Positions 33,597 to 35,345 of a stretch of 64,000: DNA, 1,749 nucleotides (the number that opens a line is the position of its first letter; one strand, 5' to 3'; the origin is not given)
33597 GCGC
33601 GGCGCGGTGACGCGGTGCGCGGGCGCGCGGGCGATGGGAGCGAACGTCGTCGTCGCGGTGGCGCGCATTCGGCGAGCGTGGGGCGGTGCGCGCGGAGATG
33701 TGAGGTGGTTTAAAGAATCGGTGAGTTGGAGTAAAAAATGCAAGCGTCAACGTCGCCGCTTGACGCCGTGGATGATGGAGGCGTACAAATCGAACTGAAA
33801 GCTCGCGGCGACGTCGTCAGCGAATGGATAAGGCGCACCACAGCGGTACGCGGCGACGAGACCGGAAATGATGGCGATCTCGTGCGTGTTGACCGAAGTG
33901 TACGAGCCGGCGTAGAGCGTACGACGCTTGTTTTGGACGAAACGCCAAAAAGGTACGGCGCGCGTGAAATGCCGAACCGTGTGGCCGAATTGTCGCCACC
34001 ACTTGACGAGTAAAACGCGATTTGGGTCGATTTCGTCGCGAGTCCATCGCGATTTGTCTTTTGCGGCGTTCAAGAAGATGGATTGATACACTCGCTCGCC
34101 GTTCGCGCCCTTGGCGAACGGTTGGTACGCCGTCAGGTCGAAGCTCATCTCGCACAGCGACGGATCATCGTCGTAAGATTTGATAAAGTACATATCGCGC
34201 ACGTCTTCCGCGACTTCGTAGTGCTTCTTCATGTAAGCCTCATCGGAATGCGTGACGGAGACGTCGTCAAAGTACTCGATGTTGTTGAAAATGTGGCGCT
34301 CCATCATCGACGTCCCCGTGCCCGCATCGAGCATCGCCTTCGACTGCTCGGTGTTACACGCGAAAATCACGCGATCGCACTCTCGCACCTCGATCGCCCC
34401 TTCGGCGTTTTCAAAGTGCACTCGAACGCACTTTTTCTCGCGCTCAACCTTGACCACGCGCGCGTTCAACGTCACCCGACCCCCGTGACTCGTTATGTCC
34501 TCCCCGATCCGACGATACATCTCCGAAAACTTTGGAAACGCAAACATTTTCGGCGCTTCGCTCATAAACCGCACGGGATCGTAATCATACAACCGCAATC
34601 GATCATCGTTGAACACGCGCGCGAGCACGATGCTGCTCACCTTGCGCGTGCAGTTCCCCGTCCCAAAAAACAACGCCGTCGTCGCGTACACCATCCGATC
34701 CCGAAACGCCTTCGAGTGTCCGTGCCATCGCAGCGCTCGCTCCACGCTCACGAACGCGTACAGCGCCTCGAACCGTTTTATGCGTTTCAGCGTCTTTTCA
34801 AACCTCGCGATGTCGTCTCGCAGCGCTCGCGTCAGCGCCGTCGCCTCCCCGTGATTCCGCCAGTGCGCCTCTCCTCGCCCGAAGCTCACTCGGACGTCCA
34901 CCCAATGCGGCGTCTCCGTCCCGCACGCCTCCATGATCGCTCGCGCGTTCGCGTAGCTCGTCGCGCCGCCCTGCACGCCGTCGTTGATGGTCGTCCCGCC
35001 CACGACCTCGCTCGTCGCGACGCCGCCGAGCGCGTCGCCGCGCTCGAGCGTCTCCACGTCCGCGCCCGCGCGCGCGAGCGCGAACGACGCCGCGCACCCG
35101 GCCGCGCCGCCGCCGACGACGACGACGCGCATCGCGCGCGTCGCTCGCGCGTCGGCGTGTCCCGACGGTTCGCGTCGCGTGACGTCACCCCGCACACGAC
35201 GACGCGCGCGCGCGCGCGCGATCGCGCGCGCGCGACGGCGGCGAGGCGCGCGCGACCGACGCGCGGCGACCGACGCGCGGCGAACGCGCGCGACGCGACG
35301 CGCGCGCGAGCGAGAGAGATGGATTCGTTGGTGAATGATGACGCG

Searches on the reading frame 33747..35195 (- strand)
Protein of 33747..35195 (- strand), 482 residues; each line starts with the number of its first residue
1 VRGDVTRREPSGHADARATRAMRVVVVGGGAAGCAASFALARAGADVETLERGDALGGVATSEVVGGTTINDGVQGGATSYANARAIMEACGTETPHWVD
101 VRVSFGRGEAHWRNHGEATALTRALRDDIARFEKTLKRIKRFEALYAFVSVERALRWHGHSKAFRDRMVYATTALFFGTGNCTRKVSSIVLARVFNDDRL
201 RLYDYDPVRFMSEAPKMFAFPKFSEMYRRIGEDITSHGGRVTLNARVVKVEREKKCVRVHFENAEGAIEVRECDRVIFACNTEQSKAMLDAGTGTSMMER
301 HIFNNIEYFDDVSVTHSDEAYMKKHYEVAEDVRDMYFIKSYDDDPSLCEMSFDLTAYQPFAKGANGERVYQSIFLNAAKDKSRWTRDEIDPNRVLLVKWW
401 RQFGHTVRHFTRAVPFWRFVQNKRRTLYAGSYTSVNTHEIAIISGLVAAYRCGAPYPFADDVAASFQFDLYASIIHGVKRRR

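Call 76: search_protein_families(library=pfam, proteins=[window:33747-35195:-], max_evalue=0.0001)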
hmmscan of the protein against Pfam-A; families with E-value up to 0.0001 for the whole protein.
window:33747-35195:- (482 aa): 7 families
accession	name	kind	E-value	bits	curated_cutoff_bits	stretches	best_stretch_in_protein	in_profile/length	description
PF01593.30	Amino_oxidase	-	1.9e-13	50.9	19.8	1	32-286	2-260/443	Flavin containing amine oxidoreductase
PF12831.13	FAD_oxidored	-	2.6e-10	40.6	27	1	24-71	2-49/416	FAD dependent oxidoreductase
PF13450.12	NAD_binding_8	-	5.5e-10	39.8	21.9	1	26-88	1-65/68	NAD(P)-binding Rossmann-like domain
PF01266.30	DAO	-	3.8e-07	30.4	27.9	0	23-66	1-43/353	FAD dependent oxidoreductase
PF07992.20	Pyr_redox_2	-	1.4e-06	28.4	26.1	0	22-59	1-40/291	Pyridine nucleotide-disulphide oxidoreductase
PF00070.33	Pyr_redox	-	6.7e-05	23.8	22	0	23-57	1-35/82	Pyridine nucleotide-disulphide oxidoreductase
PF00890.30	FAD_binding_2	-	8.3e-05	22.4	20.4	0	24-61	2-38/414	FAD binding domain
